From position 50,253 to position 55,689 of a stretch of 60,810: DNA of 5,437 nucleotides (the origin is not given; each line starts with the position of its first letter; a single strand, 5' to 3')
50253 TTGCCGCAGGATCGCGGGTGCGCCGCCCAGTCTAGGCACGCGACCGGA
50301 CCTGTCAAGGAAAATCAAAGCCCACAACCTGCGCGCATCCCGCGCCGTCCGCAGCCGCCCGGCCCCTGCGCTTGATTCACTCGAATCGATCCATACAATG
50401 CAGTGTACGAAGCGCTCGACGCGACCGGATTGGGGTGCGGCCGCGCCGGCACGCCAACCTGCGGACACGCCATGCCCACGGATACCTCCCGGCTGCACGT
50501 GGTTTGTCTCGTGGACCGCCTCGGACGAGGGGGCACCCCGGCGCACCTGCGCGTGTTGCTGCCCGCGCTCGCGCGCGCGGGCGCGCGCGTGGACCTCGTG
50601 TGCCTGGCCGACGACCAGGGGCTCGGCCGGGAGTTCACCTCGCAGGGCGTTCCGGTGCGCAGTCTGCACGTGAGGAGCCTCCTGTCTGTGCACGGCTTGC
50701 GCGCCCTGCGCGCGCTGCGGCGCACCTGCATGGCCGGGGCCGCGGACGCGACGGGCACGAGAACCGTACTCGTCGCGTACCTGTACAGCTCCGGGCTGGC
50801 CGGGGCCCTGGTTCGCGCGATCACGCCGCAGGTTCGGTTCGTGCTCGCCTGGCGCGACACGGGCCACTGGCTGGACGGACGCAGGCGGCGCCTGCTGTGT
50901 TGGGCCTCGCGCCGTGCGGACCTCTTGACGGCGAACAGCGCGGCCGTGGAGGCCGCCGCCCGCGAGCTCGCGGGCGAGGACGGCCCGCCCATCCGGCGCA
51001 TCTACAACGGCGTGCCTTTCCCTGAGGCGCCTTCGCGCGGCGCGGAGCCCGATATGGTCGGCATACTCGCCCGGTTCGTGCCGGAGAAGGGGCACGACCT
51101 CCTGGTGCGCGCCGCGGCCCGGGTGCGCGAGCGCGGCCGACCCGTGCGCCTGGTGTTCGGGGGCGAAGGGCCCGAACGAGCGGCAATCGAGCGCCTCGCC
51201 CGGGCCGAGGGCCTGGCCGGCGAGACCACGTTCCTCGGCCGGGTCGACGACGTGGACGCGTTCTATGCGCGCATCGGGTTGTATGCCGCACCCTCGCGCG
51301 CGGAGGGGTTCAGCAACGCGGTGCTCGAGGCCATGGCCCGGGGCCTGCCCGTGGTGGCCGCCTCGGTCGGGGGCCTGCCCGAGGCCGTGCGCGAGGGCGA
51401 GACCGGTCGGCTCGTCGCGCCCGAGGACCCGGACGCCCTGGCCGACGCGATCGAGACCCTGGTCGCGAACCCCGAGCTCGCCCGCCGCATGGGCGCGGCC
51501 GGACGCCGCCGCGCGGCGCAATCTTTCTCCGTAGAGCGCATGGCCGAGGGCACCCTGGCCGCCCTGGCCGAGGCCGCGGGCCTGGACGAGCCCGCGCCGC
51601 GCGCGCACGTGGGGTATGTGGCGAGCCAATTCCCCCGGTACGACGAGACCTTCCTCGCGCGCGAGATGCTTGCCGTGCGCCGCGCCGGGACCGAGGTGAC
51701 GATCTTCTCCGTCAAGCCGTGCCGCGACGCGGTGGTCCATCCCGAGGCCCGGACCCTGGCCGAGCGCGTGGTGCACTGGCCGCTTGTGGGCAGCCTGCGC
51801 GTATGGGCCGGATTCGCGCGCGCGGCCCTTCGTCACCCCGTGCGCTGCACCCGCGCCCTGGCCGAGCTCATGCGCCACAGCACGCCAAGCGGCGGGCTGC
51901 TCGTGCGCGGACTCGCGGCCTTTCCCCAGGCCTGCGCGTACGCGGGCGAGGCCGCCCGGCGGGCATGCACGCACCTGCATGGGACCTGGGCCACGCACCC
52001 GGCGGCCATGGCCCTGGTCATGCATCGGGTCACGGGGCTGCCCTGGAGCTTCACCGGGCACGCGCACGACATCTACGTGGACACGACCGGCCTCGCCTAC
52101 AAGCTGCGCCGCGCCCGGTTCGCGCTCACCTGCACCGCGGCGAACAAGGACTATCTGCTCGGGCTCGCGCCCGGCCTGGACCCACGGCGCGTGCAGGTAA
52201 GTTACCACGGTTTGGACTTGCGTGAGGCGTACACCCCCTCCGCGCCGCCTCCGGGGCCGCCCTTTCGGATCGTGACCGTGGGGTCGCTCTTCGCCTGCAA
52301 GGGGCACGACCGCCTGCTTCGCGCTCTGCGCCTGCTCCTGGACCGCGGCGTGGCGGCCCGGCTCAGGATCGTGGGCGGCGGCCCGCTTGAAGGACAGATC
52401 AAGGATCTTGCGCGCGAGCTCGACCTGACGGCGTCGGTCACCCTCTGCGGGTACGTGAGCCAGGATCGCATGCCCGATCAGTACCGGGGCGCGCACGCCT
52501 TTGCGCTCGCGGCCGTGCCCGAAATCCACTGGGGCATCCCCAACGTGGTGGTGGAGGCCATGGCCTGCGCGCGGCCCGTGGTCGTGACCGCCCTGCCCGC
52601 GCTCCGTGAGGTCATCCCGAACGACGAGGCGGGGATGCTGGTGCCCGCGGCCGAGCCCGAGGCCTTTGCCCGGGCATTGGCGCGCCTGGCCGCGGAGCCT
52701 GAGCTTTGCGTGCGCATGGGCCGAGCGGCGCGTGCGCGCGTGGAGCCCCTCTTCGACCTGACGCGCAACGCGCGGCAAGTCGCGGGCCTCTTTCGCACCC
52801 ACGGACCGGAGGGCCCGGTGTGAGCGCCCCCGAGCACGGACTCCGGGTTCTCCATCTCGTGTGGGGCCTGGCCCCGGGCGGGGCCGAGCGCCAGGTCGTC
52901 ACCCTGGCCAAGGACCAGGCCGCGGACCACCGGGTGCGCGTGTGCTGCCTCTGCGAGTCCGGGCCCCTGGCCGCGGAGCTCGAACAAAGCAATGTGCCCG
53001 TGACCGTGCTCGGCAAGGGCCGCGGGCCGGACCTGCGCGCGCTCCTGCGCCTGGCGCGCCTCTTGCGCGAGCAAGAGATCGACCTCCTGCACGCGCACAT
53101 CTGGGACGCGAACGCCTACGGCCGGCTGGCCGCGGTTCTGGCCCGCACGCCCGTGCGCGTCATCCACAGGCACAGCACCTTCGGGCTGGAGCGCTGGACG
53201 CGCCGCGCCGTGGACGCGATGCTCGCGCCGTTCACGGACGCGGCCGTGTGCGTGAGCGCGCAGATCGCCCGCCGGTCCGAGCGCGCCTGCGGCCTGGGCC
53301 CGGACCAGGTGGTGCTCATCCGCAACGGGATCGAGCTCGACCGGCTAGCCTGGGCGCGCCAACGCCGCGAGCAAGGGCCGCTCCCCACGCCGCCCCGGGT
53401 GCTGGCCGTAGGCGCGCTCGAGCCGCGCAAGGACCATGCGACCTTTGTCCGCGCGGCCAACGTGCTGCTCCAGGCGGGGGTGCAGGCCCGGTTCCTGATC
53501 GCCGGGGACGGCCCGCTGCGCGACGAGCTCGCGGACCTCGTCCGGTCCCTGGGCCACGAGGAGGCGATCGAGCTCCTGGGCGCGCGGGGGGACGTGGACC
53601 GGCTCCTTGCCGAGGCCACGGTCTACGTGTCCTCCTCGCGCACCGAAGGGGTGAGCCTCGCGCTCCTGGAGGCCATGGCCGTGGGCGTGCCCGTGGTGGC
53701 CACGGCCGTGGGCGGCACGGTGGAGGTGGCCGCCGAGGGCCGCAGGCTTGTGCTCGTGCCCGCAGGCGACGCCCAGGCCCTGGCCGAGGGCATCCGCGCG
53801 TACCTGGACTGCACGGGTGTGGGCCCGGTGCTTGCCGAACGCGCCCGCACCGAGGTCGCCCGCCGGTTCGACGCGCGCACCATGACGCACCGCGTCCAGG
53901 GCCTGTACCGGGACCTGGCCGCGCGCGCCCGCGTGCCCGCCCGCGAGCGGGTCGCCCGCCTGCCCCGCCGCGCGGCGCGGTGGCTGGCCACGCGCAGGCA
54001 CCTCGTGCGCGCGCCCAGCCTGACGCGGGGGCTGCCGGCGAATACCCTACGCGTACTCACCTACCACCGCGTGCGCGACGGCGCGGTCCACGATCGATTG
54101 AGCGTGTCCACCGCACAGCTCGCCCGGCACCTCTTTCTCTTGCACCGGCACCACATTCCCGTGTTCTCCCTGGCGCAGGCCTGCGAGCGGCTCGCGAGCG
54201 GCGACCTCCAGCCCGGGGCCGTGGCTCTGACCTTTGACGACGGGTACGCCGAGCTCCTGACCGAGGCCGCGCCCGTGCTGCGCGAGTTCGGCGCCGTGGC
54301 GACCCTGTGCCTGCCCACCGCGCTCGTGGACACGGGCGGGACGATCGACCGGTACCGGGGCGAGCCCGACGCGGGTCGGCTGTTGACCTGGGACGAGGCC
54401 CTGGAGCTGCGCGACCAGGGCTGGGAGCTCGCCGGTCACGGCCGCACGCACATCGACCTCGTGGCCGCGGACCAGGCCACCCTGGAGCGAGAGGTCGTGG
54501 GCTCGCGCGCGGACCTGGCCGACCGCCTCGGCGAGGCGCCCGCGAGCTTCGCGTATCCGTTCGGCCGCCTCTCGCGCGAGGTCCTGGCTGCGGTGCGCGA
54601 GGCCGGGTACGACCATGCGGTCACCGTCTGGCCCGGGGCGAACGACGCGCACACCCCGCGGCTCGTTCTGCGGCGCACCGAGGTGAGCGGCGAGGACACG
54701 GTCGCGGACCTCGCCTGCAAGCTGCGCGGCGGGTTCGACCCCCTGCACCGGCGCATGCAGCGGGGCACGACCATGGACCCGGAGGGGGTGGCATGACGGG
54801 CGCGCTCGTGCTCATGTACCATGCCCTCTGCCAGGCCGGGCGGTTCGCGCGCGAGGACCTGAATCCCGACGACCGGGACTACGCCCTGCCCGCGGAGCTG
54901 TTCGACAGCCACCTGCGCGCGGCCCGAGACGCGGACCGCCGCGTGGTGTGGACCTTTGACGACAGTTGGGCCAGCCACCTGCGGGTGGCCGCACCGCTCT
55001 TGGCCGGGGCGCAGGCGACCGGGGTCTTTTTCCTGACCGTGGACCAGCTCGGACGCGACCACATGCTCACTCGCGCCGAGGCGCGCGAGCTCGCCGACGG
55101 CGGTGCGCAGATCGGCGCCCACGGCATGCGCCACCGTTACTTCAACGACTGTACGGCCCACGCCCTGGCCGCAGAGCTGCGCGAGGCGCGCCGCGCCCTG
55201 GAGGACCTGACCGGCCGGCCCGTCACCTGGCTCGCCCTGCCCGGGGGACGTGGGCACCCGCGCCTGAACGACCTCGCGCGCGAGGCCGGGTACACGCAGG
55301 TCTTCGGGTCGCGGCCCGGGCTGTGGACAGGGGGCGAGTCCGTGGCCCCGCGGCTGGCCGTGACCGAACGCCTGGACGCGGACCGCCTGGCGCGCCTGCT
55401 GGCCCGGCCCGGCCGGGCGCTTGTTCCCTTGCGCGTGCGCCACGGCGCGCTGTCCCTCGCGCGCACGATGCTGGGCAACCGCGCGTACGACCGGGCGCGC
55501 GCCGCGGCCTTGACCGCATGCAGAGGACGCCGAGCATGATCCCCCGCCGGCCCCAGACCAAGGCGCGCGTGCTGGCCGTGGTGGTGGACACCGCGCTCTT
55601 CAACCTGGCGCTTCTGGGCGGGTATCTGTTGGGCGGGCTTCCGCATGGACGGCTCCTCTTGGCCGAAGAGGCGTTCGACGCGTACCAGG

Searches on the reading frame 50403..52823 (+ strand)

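Call 38: search_protein_families(library=pfam, proteins=[window:50403-52823:+], max_evalue=0.001)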
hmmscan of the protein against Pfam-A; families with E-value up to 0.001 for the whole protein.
window:50403-52823:+ (806 aa): 6 families
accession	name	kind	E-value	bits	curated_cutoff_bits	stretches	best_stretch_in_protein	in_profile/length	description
PF00534.26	Glycos_transf_1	-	3.4e-74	248.5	26.4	2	215-370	14-172/172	Glycosyl transferases group 1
PF13692.12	Glyco_trans_1_4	-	7.6e-72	240.6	27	2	219-356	4-142/142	Glycosyl transferases group 1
PF13524.12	Glyco_trans_1_2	-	5.1e-19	69.1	25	2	292-382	48-140/144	Glycosyl transferase-like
PF20706.3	GT4-conflict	-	2.9e-15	56.6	26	1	187-381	163-382/385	Family 4 Glycosyltransferase in conflict systems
PF13579.12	Glyco_trans_4_4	-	2.1e-13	51.3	29.7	1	43-203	1-158/158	Glycosyl transferase 4-like domain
PF13439.12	Glyco_transf_4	-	5.8e-12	46.4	28.5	1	43-204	2-166/170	Glycosyltransferase Family 4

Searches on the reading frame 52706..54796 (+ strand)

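Call 38: search_protein_families(library=pfam, proteins=[window:52706-54796:+], max_evalue=0.001)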
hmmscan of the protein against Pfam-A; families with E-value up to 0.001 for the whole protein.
window:52706-54796:+ (696 aa): 8 families
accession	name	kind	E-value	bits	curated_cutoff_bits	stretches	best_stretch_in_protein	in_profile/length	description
PF13692.12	Glyco_trans_1_4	-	1.5e-33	116.5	27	1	230-367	2-140/142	Glycosyl transferases group 1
PF00534.26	Glycos_transf_1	-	9e-32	110.4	26.4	1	219-370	5-159/172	Glycosyl transferases group 1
PF13439.12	Glyco_transf_4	-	5.2e-26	92.1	28.5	1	57-213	1-170/170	Glycosyltransferase Family 4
PF01522.26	Polysacc_deac_1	-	3e-21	76.1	23.1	1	501-636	4-122/124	Polysaccharide deacetylase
PF13579.12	Glyco_trans_4_4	-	1.3e-17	65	29.7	1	58-208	1-158/158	Glycosyl transferase 4-like domain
PF20706.3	GT4-conflict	-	1.7e-08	34.4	26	1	166-341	136-319/385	Family 4 Glycosyltransferase in conflict systems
PF13524.12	Glyco_trans_1_2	-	8.6e-05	23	25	1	295-391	38-136/144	Glycosyl transferase-like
PF13477.12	Glyco_trans_4_2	-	0.00012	22.7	23.4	1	72-157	20-108/139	Glycosyl transferase 4-like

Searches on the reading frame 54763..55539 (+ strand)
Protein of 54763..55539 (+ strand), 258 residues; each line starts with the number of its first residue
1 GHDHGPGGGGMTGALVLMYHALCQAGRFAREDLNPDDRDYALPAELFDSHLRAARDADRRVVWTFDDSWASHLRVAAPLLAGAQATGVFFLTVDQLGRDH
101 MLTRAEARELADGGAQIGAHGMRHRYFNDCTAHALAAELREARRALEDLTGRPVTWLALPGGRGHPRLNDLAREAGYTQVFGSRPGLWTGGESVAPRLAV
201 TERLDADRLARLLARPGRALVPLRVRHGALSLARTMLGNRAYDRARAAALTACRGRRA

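Call 38: search_protein_families(library=pfam, proteins=[window:54763-55539:+], max_evalue=0.001)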
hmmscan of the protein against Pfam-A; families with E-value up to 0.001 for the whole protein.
window:54763-55539:+ (258 aa): 1 family
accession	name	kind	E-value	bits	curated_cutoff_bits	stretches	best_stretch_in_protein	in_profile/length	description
PF01522.26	Polysacc_deac_1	-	3.9e-20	72.5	23.1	1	57-180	5-124/124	Polysaccharide deacetylase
